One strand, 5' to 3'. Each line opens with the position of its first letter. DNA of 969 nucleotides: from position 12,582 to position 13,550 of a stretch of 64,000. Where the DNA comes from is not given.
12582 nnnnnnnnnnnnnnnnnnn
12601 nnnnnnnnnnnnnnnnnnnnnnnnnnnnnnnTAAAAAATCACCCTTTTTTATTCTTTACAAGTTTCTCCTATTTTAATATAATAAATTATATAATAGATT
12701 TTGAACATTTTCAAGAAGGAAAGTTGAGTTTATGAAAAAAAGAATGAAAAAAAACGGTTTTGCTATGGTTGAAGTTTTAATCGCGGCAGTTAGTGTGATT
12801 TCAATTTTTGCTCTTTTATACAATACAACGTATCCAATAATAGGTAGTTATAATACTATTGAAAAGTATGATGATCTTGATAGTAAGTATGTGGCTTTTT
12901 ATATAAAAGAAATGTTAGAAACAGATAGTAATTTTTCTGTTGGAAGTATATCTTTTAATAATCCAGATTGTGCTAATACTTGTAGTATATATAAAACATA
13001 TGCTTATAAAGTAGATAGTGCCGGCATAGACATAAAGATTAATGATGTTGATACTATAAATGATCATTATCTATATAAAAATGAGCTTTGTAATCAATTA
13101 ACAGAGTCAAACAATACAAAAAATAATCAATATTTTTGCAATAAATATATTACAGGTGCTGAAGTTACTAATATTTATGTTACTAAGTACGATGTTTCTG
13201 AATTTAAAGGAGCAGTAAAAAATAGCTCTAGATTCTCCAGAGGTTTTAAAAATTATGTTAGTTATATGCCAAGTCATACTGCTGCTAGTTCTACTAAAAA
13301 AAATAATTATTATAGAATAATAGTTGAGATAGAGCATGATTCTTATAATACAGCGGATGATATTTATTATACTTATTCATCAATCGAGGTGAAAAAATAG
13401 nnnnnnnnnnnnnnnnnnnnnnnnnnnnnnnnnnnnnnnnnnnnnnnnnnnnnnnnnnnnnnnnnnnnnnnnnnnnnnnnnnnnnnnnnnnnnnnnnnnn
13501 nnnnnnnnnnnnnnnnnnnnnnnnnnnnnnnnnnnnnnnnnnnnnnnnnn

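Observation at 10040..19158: Atypical, interrupted type IV filament locus: ATPase, two small pilins and a 972-aa giant pilin interleaved with ylbJ/ylbL-like housekeeping genes, with no platform protein or prepilin peptidase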

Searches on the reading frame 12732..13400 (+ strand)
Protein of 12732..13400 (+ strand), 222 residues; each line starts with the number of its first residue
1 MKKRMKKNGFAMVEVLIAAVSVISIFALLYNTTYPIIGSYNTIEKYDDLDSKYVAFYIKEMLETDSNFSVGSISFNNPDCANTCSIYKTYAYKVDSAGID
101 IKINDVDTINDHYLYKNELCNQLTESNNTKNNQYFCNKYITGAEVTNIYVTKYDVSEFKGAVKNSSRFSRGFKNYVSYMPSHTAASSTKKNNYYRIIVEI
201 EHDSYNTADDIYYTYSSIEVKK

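Call 4: search_protein_families(library=pfam, proteins=[window:12732-13400:+], max_evalue=0.01)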
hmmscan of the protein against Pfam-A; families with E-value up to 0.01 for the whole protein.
window:12732-13400:+ (222 aa): 0 families

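Call 16: search_protein_families(library=ncbifam, proteins=[window:12732-13400:+], max_evalue=0.01)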
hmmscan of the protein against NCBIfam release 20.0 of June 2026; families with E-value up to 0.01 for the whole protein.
window:12732-13400:+ (222 aa): 0 families

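Call 29: search_protein_representatives(protein=window:12732-13400:+)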
Query: 222 residues. Proteins with E-value up to 0.001 (for the whole library): 325; up to 1e-10: 120; up to 1e-30: 7. The best 150 are listed.
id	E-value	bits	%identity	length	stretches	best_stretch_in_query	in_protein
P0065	1.5e-77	276.3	65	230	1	1-221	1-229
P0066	8.3e-71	254.3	59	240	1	1-222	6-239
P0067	1.4e-61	224.2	54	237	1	1-221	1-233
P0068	3.0e-44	167.6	47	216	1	12-220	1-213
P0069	2.3e-36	141.8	46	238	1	1-220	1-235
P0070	6.6e-36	140.3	44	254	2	110-220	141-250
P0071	1.5e-31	126.1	45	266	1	1-221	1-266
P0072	1.4e-28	116.4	38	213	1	1-220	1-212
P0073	5.5e-26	107.9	43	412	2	121-220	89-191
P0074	8.6e-26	107.3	38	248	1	1-221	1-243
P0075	2.7e-24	102.4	35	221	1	1-221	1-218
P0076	3.6e-24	102.0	39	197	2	108-222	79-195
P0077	2.2e-22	96.2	43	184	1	5-222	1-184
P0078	2.3e-22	96.1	43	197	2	7-68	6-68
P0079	3.6e-22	95.5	34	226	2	5-166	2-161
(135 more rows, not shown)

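Call 31: find_related_loci(query=A1, collection=metagenome_contigs, flank=10000)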
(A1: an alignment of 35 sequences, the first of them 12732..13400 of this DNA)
Query A1 (222 aa) in metagenome_contigs; peptide patterns used: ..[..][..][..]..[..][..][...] (x = any residue, [..] = any of these).
229 stretches matched a pattern; 121 encode a relative of the query (tblastn E <= 1e-3); the best 80 are kept; 80 distinct loci.
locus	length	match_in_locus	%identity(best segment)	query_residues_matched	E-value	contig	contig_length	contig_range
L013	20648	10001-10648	32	1-221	2e-27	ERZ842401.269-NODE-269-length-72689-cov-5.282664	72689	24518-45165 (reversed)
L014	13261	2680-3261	31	1-222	1e-25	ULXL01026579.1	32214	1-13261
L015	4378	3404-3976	31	4-222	2e-23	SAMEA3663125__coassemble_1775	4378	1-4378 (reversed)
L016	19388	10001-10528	35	3-198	3e-23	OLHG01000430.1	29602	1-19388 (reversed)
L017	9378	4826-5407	28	3-220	4e-23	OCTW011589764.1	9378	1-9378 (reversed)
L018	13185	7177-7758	28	3-220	4e-23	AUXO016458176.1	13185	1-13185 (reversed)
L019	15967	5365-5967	32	1-222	5e-23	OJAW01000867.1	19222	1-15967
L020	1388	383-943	32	2-222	4e-23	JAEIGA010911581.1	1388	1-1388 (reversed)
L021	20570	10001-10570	27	3-222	2e-22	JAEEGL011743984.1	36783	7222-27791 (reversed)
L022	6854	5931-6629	29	1-222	3e-22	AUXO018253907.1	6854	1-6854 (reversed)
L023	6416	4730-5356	29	4-220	5e-22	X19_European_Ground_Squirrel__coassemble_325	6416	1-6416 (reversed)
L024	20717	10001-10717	30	4-222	6e-22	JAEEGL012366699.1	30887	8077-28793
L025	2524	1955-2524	28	3-219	5e-22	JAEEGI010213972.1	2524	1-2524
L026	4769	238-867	33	3-222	5e-22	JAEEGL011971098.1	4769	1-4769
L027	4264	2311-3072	30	3-222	8e-22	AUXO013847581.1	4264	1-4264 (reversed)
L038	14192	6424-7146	30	9-220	4e-19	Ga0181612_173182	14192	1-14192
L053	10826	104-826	28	2-222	2e-16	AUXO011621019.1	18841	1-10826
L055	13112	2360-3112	26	3-222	2e-16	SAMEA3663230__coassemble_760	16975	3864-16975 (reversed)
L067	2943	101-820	27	3-222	9e-16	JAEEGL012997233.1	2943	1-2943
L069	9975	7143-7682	25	2-222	1e-15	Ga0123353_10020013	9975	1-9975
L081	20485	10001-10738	26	1-222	7e-15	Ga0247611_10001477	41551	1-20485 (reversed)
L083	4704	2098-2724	28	1-199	8e-15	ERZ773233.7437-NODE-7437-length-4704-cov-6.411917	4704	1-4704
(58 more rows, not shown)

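Call 45: predict_structure(alignment_id=A1)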
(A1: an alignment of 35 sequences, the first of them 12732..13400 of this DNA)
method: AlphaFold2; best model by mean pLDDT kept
length: 222 residues; sequences in the alignment: 35
mean_pLDDT: 90.2   pTM: 0.77
mean pLDDT of the five models: 90.2, 90.1, 88.2, 88.0, 85.1
residues with pLDDT >= 90: 167; 70-90: 39; 50-70: 16; < 50: 0
segments of 3 or more residues with pLDDT < 50: none
pLDDT, mean of each block of 10 residues (from residue 1): 66 91 95 79 77 96 93 93 96 93 84 92 83 92 97 97 95 95 96 97 83 95 96
secondary structure, 60 per line:
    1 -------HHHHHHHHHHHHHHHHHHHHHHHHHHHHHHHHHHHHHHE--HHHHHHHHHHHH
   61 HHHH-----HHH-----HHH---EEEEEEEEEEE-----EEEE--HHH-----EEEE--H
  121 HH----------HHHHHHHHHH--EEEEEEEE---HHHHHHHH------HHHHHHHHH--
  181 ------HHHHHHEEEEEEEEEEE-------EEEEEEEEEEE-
elements in order: H8-45 H49-64 E84-94 E100-103 E114-117 H133-142 E145-152 H156-163 H170-178 H187-192 E193-203 E211-221

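Call 72: search_protein_families(library=pfam, proteins=[L013:10669-13155:+, L017:5416-6888:+, L038:7202-8815:+, L053:829-2907:+, L055:3115-4854:+, L069:4817-7090:+, L081:10738-13038:+, L083:2802-4607:+, L067:107-2161:+, L069:7134-9101:+], max_evalue=0.01)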
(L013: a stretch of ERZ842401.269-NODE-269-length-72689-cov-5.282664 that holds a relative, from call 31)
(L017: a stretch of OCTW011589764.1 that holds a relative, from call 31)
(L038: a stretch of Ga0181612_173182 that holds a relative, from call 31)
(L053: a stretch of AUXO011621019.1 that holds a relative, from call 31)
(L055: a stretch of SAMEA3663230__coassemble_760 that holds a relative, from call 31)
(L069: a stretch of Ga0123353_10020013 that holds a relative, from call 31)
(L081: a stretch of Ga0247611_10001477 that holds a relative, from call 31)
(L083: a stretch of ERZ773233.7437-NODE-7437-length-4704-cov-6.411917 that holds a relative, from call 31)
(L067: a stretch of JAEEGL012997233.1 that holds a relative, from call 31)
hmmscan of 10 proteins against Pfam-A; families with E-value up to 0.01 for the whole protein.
L013:10669-13155:+ (828 aa): 2 families
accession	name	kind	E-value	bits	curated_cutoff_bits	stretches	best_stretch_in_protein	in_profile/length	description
PF09479.16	Flg_new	-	3e-15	56.5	27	3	557-622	1-64/65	Listeria-Bacteroides repeat domain (List_Bact_rpt)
PF07963.17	N_methyl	-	0.0014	18.6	21.2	1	5-28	3-26/27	Prokaryotic N-terminal methylation motif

L017:5416-6888:+ (490 aa): 0 families

L038:7202-8815:+ (537 aa): 1 family
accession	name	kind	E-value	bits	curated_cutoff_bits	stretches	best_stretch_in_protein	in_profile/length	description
PF07963.17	N_methyl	-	0.0046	16.9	21.2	1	5-29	3-27/27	Prokaryotic N-terminal methylation motif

L053:829-2907:+ (692 aa): 2 families
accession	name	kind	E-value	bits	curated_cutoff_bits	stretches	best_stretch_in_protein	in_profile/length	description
PF09479.16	Flg_new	-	1.1e-08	35.5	27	2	380-442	1-60/65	Listeria-Bacteroides repeat domain (List_Bact_rpt)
PF07963.17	N_methyl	-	0.00029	20.7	21.2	1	5-29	3-27/27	Prokaryotic N-terminal methylation motif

L055:3115-4854:+ (579 aa): 3 families
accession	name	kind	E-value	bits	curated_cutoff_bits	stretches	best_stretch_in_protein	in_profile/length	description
PF12810.13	ALK_LTK_GRD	-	1.7e-26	94.2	24.5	1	345-578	7-243/243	ALK/LTK, Glycine-rich domain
PF09479.16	Flg_new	-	1.2e-09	38.5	27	1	252-322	1-64/65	Listeria-Bacteroides repeat domain (List_Bact_rpt)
PF21722.4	Gly_rich_2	-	0.00014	22.4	24.3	1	346-529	15-189/226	Glycine-rich domain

L069:4817-7090:+ (757 aa): 1 family
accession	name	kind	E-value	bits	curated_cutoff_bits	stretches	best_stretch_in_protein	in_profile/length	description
PF21939.1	Gp10_C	-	1.6e-74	249.9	27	3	396-568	2-139/139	Baseplate structural protein Gp10, C-terminal domain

L081:10738-13038:+ (766 aa): 1 family
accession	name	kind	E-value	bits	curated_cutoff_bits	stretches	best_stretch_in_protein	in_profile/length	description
PF09479.16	Flg_new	-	3.5e-10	40.3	27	1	212-279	1-65/65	Listeria-Bacteroides repeat domain (List_Bact_rpt)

L083:2802-4607:+ (601 aa): 2 families
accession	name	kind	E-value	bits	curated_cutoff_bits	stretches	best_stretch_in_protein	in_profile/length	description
PF12810.13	ALK_LTK_GRD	-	1.6e-39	136.8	24.5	1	300-599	8-243/243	ALK/LTK, Glycine-rich domain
PF07963.17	N_methyl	-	0.005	16.8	21.2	1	1-23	1-23/27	Prokaryotic N-terminal methylation motif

L067:107-2161:+ (684 aa): 1 family
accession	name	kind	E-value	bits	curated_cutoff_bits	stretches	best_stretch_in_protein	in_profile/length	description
PF09479.16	Flg_new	-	5.5e-08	33.2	27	1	368-434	1-64/65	Listeria-Bacteroides repeat domain (List_Bact_rpt)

L069:7134-9101:+ (655 aa): 1 family
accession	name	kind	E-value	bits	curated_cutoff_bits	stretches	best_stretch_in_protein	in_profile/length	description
PF12810.13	ALK_LTK_GRD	-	2e-40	139.8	24.5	1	209-488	7-243/243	ALK/LTK, Glycine-rich domain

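Call 74: find_homologous_proteins(query=A1, max_evalue=0.00001)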
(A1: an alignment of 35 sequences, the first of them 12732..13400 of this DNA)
Query A1 (35 sequences) (222 aa, profile of the alignment): 100 proteins with E <= 0.00001 among 2428 candidates.
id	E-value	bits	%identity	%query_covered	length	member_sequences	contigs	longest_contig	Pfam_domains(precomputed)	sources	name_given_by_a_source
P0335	3.8e-58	215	100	100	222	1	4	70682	-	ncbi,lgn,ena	-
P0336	1.9e-56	209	40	100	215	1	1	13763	-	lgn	-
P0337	4.7e-56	208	32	98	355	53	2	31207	-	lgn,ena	-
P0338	5.5e-56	208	32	98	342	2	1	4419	-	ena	-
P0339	7.9e-56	207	30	100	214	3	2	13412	-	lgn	-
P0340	1.2e-55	207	31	98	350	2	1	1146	-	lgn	-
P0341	1.8e-55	206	40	100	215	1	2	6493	-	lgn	-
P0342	2.2e-55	206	49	100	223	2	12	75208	-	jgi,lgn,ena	-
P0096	4.1e-55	205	31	98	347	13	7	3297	-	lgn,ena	-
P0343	5.7e-55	205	61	100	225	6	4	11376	-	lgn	-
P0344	5.7e-55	205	30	98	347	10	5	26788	-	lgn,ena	-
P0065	9.8e-55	204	61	100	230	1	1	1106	-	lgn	-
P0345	1.1e-54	204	39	100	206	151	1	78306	-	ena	-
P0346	3.3e-54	202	56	100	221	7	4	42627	-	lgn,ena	-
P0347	4.7e-54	202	49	100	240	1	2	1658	-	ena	-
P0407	5.8e-30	123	44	27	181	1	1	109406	-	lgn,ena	-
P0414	7.2e-15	74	33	26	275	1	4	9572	-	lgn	-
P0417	5.7e-8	51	31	36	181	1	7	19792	-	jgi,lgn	jgi:type II secretory pathway pseudopilin PulG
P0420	8.6e-7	47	37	27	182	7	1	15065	-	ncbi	-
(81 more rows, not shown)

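Call 75: find_encoding_contigs(protein=P0407, flank=10000, max_places=2)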
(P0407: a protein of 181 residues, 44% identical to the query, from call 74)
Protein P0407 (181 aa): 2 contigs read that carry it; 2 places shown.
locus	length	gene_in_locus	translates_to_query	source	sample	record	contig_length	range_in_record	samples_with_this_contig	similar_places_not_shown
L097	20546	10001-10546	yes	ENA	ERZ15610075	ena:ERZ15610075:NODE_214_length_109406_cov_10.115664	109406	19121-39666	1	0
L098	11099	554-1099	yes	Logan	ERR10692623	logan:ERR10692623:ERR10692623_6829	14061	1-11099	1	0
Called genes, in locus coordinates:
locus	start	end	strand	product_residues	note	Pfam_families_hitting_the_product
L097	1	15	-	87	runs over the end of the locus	PF01649:Ribosomal_S20p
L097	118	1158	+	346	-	PF03418:Peptidase_A25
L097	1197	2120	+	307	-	PF07454:SpoIIP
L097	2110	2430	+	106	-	-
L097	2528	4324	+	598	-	PF00009:GTP_EFTU, PF03144:GTP_EFTU_D2, PF22042:EF-G_D2 (weak), PF00679:EFG_C, PF06421:LepA_C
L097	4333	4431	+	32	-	-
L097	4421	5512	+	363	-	PF04055:Radical_SAM, PF06969:HemN_C (faint)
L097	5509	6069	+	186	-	-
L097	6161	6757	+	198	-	-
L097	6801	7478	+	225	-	PF02223:Thymidylate_kin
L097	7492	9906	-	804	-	PF00437:T2SSE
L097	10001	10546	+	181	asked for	-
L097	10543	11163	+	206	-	-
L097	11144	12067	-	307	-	-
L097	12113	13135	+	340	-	PF13180:PDZ_2, PF00595:PDZ (faint), PF05362:Lon_C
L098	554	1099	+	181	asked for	-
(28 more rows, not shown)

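Call 76: find_encoding_contigs(protein=P0417, flank=10000, max_places=2)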
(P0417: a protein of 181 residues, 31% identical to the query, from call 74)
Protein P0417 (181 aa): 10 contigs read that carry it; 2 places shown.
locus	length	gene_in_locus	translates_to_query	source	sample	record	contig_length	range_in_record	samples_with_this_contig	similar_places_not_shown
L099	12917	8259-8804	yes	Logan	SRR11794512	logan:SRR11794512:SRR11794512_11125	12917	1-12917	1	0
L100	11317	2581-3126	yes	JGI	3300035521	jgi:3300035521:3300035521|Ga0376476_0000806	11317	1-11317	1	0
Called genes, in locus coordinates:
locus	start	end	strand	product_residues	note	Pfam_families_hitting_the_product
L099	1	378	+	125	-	?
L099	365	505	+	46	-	-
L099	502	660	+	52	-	-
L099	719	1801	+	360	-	PF01743:PolyA_pol, PF12627:PolyA_pol_RNAbd, PF13735:tRNA_NucTran2_2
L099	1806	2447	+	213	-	PF21984:DnaD_N (weak), PF07261:DnaB_2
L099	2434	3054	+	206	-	PF00730:HhH-GPD, PF00633:HHH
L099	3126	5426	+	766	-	PF02190:LON_substr_bdg, PF13401:AAA_22 (faint), PF00004:AAA, PF07728:AAA_5 (weak), PF22667:Lon_lid, PF05362:Lon_C, PF13541:ChlI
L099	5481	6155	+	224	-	PF01476:LysM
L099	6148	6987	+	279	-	-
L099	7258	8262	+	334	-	-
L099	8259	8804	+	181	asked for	-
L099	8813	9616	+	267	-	PF07963:N_methyl (weak)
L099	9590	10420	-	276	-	-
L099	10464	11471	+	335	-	PF13180:PDZ_2 (weak), PF05362:Lon_C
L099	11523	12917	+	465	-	?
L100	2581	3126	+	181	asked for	-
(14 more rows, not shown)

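Call 80: find_encoding_contigs(protein=P0420, flank=10000, max_places=2)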
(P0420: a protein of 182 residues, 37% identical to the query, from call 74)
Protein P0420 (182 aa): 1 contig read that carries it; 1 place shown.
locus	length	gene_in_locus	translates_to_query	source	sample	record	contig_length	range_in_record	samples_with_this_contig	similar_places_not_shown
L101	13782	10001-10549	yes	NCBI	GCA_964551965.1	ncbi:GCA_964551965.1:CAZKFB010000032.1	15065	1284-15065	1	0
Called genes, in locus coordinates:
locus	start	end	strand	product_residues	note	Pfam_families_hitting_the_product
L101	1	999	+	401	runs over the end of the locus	PF02687:FtsX (weak)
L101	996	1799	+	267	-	-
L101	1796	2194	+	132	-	-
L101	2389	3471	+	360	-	PF01743:PolyA_pol, PF12627:PolyA_pol_RNAbd (weak), PF13735:tRNA_NucTran2_2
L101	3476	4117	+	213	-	PF21984:DnaD_N (weak), PF07261:DnaB_2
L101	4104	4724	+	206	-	PF00730:HhH-GPD, PF00633:HHH (weak)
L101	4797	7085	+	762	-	PF02190:LON_substr_bdg, PF00004:AAA, PF07724:AAA_2 (faint), PF07728:AAA_5 (faint), PF13401:AAA_22 (faint), PF22667:Lon_lid, PF05362:Lon_C, PF13541:ChlI (weak)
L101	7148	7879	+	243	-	PF01476:LysM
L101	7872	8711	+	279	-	-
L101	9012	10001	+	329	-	-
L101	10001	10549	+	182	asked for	-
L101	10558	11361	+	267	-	-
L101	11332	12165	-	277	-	-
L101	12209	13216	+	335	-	PF13180:PDZ_2 (weak), PF05362:Lon_C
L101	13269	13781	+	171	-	?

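Call 81: find_encoding_contigs(protein=P0414, flank=10000, max_places=2)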
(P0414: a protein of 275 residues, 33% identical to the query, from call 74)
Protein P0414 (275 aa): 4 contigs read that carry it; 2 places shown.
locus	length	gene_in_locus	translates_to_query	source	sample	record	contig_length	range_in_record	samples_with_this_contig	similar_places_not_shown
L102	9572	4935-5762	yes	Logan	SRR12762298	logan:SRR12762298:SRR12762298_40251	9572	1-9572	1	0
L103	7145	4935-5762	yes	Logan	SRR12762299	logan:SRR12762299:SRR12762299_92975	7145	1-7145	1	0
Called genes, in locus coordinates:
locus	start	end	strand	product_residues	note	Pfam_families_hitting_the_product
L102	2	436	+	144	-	?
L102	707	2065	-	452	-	PF00437:T2SSE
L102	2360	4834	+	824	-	PF19127:Choline_bind_3 (weak), PF19085:Choline_bind_2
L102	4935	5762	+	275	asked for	-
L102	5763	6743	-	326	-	PF07670:Gate (weak)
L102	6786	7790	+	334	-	PF13180:PDZ_2, PF05362:Lon_C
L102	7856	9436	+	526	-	PF07969:Amidohydro_3, PF01979:Amidohydro_1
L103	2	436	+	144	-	?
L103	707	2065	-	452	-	PF00437:T2SSE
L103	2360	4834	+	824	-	PF19127:Choline_bind_3 (weak), PF19085:Choline_bind_2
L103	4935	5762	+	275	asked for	-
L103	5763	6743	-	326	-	PF07670:Gate (weak)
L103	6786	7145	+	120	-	?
